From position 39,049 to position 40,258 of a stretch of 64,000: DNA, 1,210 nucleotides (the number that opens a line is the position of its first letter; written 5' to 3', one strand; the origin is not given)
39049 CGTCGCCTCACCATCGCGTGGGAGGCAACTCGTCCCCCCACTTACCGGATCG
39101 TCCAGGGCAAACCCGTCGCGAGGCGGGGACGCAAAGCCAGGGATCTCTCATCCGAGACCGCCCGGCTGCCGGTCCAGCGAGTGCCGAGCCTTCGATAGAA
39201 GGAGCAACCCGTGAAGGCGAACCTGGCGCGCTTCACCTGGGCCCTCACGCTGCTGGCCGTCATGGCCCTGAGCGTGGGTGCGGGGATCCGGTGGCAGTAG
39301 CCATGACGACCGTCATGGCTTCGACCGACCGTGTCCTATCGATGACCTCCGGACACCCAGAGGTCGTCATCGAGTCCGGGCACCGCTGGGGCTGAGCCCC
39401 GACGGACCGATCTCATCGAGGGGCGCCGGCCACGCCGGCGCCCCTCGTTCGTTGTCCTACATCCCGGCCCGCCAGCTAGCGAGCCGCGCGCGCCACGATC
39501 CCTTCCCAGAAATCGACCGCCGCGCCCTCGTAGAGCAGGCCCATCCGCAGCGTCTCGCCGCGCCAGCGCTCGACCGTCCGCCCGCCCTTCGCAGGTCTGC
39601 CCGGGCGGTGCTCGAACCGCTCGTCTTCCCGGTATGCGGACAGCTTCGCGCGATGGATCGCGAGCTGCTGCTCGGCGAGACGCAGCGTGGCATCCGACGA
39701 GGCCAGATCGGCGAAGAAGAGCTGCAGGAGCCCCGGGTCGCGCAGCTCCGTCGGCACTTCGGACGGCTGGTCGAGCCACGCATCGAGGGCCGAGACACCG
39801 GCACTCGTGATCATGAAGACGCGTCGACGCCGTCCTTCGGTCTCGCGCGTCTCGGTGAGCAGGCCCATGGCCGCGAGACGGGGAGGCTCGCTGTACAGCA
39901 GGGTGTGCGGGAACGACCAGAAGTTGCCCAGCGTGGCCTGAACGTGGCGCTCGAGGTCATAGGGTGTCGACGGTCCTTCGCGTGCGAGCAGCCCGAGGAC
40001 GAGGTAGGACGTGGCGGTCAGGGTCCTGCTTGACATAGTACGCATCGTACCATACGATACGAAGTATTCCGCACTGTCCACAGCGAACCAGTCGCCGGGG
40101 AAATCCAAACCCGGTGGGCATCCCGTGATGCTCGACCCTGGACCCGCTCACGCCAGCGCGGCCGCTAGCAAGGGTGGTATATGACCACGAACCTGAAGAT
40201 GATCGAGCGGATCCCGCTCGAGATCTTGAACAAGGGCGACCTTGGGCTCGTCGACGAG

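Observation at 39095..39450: Candidate c-di-GMP-I (GEMM) riboswitch controlling micro-ORFs with a very strong SD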

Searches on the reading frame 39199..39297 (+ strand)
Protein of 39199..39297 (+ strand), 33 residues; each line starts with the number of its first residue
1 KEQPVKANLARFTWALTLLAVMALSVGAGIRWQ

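Call 26: search_protein_families(library=pfam, proteins=[window:39211-39297:+], max_evalue=10)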
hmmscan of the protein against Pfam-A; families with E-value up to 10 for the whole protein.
seq(29 aa): 0 families

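Call 27: search_protein_families(library=ncbifam, proteins=[window:39211-39297:+], max_evalue=10)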
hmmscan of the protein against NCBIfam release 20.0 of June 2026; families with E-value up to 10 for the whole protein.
seq(29 aa): 0 families

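Call 44: list_cluster_members(proteins=[window:39211-39297:+, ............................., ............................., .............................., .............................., window:39303-39392:+, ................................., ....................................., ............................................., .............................])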
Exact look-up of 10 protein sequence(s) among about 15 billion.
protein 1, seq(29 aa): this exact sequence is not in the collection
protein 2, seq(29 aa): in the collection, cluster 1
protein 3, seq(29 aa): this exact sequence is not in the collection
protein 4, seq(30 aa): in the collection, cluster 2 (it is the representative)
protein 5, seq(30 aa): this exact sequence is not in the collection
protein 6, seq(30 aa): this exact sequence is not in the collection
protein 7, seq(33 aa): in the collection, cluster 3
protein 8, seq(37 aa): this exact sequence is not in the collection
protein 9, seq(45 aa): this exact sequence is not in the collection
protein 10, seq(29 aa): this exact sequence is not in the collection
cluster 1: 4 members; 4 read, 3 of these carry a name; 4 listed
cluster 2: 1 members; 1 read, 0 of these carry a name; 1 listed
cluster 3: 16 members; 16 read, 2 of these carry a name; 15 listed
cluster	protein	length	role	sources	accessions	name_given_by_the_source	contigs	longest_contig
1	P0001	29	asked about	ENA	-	-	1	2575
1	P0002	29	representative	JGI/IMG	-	hypothetical protein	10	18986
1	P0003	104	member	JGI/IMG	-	hypothetical protein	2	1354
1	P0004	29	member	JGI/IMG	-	hypothetical protein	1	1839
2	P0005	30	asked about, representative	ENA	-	-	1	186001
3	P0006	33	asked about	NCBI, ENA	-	-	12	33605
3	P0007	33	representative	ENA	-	-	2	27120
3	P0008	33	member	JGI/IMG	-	hypothetical protein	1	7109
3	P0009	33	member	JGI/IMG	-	hypothetical protein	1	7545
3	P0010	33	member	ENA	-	-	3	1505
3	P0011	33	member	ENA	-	-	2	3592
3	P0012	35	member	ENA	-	-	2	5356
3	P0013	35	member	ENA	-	-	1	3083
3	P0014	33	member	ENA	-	-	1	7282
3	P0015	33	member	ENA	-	-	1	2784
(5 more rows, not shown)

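Call 55: search_protein_representatives(protein=window:39199-39297:+)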
Query: 33 residues. Proteins with E-value up to 0.001 (for the whole library): 54; up to 1e-10: 0; up to 1e-30: 0. The best 54 are listed.
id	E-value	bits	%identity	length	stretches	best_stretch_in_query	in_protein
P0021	3.1e-09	50.4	91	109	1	1-32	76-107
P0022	1.2e-08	48.7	81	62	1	1-32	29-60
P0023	7.2e-08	46.4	83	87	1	5-33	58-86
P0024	8.1e-08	46.2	81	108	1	1-32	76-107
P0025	2.5e-07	44.8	77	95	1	2-32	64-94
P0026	4.9e-07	43.9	86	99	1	5-32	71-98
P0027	1.3e-06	42.6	77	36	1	3-32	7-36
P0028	1.4e-06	42.5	76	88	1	4-32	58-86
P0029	1.7e-06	42.2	86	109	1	5-32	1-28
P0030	1.9e-06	42.1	75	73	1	1-32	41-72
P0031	2.0e-06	42.0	70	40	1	3-32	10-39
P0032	2.2e-06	41.9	72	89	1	1-32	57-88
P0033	3.7e-06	41.3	73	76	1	3-32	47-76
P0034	6.5e-06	40.5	79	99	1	5-32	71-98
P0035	7.3e-06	40.4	83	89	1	4-32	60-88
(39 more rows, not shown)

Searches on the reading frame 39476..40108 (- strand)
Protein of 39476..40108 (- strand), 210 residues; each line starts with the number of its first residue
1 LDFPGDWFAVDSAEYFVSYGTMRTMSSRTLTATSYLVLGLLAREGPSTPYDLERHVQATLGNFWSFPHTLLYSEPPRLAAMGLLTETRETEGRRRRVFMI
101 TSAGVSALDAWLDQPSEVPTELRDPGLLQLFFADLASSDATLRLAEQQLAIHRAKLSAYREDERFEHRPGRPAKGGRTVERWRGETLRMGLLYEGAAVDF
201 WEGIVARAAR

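Call 10: search_protein_families(library=pfam, proteins=[window:39476-40108:-])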
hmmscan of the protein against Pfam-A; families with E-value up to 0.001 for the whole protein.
window:39476-40108:- (210 aa): 2 families
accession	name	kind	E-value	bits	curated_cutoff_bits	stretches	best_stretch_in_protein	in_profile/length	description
PF03551.20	PadR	-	2.5e-09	37.4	27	1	37-109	1-74/75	Transcriptional regulator PadR-like family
PF10400.15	Vir_act_alpha_C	-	4.6e-07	30.9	22.4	1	122-200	1-69/78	Virulence activator alpha C-term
